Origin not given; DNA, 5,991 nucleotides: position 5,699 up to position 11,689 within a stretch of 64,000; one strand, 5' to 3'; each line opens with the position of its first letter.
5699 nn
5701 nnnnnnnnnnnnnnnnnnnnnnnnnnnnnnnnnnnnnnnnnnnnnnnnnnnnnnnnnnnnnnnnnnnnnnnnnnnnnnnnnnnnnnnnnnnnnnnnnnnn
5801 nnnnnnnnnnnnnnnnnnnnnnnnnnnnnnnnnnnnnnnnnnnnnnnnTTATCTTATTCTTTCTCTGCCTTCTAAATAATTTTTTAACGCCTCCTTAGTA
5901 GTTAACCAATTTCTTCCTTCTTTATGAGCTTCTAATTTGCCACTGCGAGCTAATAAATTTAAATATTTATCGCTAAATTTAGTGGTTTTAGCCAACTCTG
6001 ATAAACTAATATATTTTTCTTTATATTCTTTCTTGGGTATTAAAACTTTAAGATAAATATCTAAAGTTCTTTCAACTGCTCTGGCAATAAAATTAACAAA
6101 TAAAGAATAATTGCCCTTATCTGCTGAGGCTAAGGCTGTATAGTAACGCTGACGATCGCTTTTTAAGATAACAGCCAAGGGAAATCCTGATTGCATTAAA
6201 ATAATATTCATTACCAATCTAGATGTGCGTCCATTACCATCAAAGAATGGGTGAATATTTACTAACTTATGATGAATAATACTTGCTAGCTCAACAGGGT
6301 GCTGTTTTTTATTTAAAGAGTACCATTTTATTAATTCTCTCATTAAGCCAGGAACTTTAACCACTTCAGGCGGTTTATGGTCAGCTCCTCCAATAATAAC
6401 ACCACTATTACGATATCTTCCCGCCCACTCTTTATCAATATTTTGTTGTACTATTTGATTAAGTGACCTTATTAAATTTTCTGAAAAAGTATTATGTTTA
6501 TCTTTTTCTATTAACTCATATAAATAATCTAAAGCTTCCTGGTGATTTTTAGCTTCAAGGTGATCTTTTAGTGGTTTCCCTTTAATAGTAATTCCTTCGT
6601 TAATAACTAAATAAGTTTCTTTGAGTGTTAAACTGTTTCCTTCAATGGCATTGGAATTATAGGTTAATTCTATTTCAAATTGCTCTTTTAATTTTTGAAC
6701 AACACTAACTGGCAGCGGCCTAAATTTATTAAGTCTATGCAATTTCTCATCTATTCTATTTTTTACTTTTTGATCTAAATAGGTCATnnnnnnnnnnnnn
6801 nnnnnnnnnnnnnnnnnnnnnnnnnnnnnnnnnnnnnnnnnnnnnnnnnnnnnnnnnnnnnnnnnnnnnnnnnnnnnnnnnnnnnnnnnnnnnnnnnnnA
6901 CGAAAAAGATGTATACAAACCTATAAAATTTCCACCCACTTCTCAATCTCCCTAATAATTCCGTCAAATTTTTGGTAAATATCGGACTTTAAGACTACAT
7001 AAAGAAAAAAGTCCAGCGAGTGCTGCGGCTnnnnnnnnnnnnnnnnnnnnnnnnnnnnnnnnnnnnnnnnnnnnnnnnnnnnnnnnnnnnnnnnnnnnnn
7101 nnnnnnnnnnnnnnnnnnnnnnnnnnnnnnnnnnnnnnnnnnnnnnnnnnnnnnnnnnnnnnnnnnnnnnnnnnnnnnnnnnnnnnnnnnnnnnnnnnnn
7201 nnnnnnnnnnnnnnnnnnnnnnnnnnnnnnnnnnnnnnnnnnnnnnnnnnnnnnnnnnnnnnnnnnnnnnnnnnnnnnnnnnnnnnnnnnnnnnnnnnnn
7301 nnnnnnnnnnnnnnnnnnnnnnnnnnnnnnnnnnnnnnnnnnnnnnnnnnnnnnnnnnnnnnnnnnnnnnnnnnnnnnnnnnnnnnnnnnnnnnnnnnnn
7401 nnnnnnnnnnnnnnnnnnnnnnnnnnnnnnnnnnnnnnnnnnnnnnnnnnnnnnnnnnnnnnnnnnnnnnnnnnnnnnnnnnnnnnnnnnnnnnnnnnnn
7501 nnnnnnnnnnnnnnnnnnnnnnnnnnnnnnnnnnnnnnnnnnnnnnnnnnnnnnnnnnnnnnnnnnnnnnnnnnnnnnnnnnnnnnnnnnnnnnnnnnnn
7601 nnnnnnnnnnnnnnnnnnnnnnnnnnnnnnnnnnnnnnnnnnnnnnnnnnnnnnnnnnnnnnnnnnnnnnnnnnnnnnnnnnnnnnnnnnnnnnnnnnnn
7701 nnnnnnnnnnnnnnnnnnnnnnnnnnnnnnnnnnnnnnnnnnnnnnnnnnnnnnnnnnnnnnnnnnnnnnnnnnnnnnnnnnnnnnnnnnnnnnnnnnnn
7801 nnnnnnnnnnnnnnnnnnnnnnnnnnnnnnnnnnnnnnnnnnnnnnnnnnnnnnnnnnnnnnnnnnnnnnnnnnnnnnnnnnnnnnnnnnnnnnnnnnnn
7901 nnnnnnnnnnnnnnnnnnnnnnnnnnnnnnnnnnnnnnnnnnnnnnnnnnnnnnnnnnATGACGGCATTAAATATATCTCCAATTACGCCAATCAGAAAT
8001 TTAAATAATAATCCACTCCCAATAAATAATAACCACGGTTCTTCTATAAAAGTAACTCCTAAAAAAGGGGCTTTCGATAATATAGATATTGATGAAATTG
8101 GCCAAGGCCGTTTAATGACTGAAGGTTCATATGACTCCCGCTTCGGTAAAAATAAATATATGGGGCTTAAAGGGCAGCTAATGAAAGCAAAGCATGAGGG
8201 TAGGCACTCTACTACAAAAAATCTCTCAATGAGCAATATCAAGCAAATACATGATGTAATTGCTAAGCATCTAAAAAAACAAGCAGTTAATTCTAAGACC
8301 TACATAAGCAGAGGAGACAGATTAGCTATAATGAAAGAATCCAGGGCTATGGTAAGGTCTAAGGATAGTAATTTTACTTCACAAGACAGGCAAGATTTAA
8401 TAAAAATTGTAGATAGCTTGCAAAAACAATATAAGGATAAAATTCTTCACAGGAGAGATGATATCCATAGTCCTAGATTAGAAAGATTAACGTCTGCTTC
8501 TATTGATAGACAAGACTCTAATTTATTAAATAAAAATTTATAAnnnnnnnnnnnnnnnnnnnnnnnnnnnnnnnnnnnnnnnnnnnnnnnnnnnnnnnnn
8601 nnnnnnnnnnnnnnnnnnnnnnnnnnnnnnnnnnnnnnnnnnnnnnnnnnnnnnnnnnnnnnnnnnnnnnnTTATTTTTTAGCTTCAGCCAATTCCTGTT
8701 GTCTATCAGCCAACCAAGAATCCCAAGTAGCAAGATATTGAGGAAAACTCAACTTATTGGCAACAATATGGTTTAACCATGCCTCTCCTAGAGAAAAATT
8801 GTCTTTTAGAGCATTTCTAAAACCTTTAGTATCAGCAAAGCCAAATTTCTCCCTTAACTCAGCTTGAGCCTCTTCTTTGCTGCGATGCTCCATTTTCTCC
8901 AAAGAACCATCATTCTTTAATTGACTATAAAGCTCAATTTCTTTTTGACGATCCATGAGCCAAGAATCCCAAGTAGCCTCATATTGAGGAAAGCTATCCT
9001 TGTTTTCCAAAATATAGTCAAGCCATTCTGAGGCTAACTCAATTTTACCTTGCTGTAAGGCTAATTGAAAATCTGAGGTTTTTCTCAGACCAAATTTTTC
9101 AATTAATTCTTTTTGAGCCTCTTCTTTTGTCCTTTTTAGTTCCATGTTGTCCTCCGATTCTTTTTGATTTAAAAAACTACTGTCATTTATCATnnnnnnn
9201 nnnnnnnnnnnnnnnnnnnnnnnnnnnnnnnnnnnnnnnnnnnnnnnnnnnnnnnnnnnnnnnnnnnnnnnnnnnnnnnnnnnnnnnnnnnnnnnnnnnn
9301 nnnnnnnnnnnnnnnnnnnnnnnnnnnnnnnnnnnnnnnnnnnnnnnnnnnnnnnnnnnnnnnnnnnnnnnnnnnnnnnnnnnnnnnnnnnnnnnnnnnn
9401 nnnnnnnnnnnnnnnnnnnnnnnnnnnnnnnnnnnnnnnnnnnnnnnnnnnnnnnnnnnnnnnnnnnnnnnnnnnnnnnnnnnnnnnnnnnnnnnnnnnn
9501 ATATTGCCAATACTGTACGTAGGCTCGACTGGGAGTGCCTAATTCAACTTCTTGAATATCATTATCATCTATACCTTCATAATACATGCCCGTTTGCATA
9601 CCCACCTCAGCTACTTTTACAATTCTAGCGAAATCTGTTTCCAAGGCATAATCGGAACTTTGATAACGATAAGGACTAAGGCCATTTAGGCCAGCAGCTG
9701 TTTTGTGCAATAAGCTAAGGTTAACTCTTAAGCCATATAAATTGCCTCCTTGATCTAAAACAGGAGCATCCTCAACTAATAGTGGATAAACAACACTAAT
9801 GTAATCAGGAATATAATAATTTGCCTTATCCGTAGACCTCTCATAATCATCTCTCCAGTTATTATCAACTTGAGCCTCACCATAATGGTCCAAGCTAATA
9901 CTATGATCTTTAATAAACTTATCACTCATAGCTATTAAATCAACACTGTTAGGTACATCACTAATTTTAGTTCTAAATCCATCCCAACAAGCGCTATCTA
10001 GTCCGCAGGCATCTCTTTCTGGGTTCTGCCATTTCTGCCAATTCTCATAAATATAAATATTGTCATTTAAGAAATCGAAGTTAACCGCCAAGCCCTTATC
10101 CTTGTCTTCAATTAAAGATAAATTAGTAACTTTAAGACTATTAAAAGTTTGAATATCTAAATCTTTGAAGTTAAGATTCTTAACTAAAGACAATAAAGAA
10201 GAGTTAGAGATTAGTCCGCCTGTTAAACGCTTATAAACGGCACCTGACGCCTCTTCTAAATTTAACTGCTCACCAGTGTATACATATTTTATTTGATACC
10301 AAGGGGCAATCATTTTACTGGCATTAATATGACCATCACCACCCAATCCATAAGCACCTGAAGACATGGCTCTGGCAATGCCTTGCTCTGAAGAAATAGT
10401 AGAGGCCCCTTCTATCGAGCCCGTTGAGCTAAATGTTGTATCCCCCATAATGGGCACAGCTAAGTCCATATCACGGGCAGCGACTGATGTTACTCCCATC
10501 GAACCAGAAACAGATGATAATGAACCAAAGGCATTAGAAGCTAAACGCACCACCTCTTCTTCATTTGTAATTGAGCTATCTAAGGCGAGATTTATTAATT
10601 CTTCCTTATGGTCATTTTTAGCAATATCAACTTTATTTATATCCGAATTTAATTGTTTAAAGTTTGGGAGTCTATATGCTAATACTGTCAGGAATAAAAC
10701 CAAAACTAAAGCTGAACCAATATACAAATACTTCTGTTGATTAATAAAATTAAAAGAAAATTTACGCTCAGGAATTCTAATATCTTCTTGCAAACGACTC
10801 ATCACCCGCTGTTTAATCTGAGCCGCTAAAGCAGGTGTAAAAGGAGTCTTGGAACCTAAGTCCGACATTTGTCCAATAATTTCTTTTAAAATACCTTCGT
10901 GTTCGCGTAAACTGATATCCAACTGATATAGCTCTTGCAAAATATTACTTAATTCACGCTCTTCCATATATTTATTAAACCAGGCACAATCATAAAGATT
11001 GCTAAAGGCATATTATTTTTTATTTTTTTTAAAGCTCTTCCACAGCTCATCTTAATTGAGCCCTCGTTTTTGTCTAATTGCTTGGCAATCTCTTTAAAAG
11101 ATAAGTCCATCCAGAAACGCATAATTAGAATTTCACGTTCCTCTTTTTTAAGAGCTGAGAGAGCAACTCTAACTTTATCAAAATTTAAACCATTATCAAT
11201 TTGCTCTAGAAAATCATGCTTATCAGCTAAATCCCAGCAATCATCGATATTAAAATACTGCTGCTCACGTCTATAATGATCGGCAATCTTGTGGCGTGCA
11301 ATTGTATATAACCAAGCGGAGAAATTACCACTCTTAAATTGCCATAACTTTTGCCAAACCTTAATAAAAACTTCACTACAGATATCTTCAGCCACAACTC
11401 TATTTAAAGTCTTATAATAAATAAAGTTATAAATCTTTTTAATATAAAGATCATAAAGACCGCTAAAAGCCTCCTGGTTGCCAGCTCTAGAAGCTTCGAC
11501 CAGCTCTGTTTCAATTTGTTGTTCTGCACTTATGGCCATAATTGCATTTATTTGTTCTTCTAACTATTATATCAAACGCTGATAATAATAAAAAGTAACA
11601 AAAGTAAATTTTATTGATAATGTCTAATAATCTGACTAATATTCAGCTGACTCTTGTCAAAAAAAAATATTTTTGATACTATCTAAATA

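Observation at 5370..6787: Fic-HIT two-gene operon: possible nucleotidylation writer/eraser or toxin module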

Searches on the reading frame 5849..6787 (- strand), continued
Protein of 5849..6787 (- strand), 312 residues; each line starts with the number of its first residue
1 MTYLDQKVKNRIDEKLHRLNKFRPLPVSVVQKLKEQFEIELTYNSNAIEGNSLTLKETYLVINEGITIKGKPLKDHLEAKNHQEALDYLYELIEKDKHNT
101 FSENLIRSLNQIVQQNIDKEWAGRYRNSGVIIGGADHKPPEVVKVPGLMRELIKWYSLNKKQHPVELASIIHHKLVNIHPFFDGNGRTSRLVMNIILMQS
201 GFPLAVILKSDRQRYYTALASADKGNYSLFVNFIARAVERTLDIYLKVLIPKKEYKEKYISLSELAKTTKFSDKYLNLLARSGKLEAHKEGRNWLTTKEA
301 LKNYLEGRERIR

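Call 52: search_protein_families(library=padloc, proteins=[window:5849-6787:-], max_evalue=0.01)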
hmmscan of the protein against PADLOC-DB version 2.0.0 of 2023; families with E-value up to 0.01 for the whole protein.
window:5849-6787:- (312 aa): 9 families
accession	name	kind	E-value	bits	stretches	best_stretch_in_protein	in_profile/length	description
PDLC03963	SoFic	-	3.1e-37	126.8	1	42-282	61-305/361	-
PDLC04840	PDC-S04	-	3.4e-33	113.3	1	34-224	8-201/227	-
PDLC04836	PDC-S04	-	7.4e-33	111.7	1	33-237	21-226/244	-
PDLC04837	PDC-S04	-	5e-29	99.2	1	16-237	8-223/234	-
PDLC04839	PDC-S04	-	3.6e-20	70.5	1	78-239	38-203/205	-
PDLC04966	PDC-S24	-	2.1e-16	57.9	1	92-222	222-368/497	-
PDLC04838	PDC-S04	-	3.1e-12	44.7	1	87-240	49-204/209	-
PDLC04842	PDC-S04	-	0.0003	18.6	1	178-220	111-153/202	-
PDLC04841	PDC-S04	-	0.00091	16.9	1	176-223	207-254/292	-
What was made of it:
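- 5849..6787 (-): 312-aa class II Fic protein ('Fic312'): an FICD-like core with a C-terminal HTH. It matches the SoFic defence model. PADLOC SoFic 3.1e-37 (call 52).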

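Call 64: search_protein_families(library=pfam, alignment_id=A4, max_evalue=0.001)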
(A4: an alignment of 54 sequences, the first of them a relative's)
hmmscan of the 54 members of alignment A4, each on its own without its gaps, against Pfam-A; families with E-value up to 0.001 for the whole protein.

A. member 1, L098:2677-3150:+ (157 aa): 0 families

B. families by the number of members that match (of 54 scanned): 47 families (the first 25 are shown)
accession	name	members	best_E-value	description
PF02390.23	Methyltransf_4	2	1.2e-51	Putative methyltransferase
PF04055.27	Radical_SAM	2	1.6e-17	Radical SAM superfamily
PF01564.23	Spermine_synth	2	6.2e-10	Spermine/spermidine synthase domain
PF00398.26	RrnaAD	1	8.4e-49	Ribosomal RNA adenine dimethylase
PF03193.22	RsgA_GTPase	1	1.3e-48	RsgA GTPase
PF03595.22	SLAC1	1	6.1e-41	Voltage-dependent anion channel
PF00551.24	Formyl_trans_N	1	5.6e-40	Formyl transferase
PF00768.25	Peptidase_S11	1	5.9e-39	D-alanyl-D-alanine carboxypeptidase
PF01545.26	Cation_efflux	1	4.7e-33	Cation efflux family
PF01551.29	Peptidase_M23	1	5.5e-31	Peptidase family M23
PF01554.23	MatE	1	1.3e-30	MatE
PF04020.18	Phage_holin_4_2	1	4.4e-30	Mycobacterial 4 TMS phage holin, superfamily IV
PF03372.29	Exo_endo_phos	1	2.2e-29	Endonuclease/Exonuclease/phosphatase family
PF02911.23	Formyl_trans_C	1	4.4e-29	Formyl transferase, C-terminal domain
PF18922.5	DUF5672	1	1.1e-19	Protein of unknown function (DUF5672)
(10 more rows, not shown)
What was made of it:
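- Many downstream neighbours are ordinary housekeeping genes (call 64).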

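Call 67: search_solved_structures(query=window:5849-6787:-, max_evalue=0.00001)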
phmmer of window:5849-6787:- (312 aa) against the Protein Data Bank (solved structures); distinct sequences matched with E-value up to 0.00001: 21.
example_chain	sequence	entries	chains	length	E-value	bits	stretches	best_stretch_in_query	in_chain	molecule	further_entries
6i7g_A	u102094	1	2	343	2.1e-40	142.2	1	4-246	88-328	Adenosine monophosphate-protein transferase FICD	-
4u04_A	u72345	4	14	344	2.1e-40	142.2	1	4-246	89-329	Adenosine monophosphate-protein transferase FICD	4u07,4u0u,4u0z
6i7h_A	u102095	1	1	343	1e-39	140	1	4-246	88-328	Adenosine monophosphate-protein transferase FICD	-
6i7i_A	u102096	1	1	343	1.4e-39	139.5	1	4-246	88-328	Adenosine monophosphate-protein transferase FICD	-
4u0s_A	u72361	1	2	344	2e-39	139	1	4-246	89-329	Adenosine monophosphate-protein transferase FICD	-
9yz5_A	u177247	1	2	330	2.7e-39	138.6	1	4-246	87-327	Protein adenylyltransferase FICD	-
6i7j_A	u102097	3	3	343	2.7e-39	138.6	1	4-246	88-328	Adenosine monophosphate-protein transferase FICD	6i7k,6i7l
6zmd_B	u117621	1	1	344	1.8e-38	135.9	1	4-246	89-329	Protein adenylyltransferase FICD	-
7b7z_A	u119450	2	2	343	6.7e-38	134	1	4-246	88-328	Protein adenylyltransferase FICD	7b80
5jj6_A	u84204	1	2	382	2.1e-34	122.6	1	22-248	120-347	Adenosine monophosphate-protein transferase FICD homolog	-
5jj7_A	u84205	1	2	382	1.9e-33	119.4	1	22-248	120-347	Adenosine monophosphate-protein transferase FICD homolog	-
3cuc_A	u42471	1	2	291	4.5e-29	105.1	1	18-223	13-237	Protein of unknown function with a Fic domain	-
4rgl_A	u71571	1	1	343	9.4e-19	71.2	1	29-238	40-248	Filamentation induced by cAMP protein Fic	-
7xux_A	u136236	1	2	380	9.9e-19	71.1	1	31-226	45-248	Fido domain-containing protein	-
4x2e_A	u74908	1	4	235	5.1e-18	68.8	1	31-244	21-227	Fic family protein putative filamentation induced by cAMP protein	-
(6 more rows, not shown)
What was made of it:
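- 5849..6787 (-): Best PDB sequence match is FICD, 2.1e-40 over residues 4-246 (call 67).
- On Class II Fic (cis auto-inhibited): This stretch aligns with the FICD region that contains its inhibitory helix (call 67).
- Closest known: FICD/HYPE-type class II Fic AMP transferases. Same: The Fic core aligns over residues 4-246 at E = 2e-40 (call 67).
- The Fic312 core is closest to FICD (2e-40, call 67). The best structural relative by sequence is FICD (call 67).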

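Call 72: search_protein_families(library=padloc, proteins=[L095:5119-6414:+], max_evalue=0.001)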
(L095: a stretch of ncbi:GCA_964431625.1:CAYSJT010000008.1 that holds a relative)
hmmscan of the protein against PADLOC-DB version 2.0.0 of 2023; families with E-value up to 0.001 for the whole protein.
L095:5119-6414:+ (431 aa): 0 families

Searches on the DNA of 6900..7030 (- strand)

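Call 30: search_dna_similar(query=window:6900-7030:-, collection=phages, mode=distant)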
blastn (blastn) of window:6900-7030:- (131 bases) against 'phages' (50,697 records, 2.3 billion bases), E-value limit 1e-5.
No match.

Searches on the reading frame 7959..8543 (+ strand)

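Call 51: search_protein_families(library=pfam, proteins=[window:7959-8543:+], max_evalue=0.01)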
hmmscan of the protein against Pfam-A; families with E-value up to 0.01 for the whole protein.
window:7959-8543:+ (194 aa): 1 family
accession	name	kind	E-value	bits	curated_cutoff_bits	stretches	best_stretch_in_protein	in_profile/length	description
PF07785.16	DUF1623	-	0.00031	21.3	25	1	88-157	5-73/90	Protein of unknown function (DUF1623)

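Call 52: search_protein_families(library=padloc, proteins=[window:7959-8543:+], max_evalue=0.01)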
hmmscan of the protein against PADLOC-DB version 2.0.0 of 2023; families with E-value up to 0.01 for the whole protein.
window:7959-8543:+ (194 aa): 0 families

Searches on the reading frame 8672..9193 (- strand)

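Call 51: search_protein_families(library=pfam, proteins=[window:8672-9193:-], max_evalue=0.01)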
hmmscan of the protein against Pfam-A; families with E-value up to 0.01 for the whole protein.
window:8672-9193:- (173 aa): 1 family
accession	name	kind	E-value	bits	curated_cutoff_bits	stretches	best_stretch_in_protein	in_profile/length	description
PF18075.7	FtsX_ECD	-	0.0033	18.4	23.5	0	82-133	13-70/96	FtsX extracellular domain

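Call 52: search_protein_families(library=padloc, proteins=[window:8672-9193:-], max_evalue=0.01)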
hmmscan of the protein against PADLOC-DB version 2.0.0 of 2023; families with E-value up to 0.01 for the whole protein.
window:8672-9193:- (173 aa): 0 families

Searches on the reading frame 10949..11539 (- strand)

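Call 51: search_protein_families(library=pfam, proteins=[window:10949-11539:-], max_evalue=0.01)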
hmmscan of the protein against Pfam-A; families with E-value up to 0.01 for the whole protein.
window:10949-11539:- (196 aa): 6 families
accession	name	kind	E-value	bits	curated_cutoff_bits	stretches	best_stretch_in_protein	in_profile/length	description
PF04542.20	Sigma70_r2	-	5.7e-15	55.3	24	1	28-93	1-69/71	Sigma-70 region 2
PF08281.18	Sigma70_r4_2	-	6.4e-12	45.4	25.7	1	122-173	3-54/54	Sigma-70, region 4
PF04545.22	Sigma70_r4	-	4.1e-11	42.7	24.1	1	126-174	1-49/50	Sigma-70, region 4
PF00196.25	GerE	-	0.0054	16.8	23.5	1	134-174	5-46/57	Bacterial regulatory proteins, luxR family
PF13132.12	DUF3950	-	0.0055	17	25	0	65-77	9-21/30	Domain of unknown function (DUF3950)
PF07638.17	Sigma70_ECF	-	0.0071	16.7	21.1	0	11-163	5-169/185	ECF sigma factor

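Call 52: search_protein_families(library=padloc, proteins=[window:10949-11539:-], max_evalue=0.01)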
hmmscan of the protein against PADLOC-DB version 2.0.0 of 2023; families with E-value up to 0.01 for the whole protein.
window:10949-11539:- (196 aa): 0 families
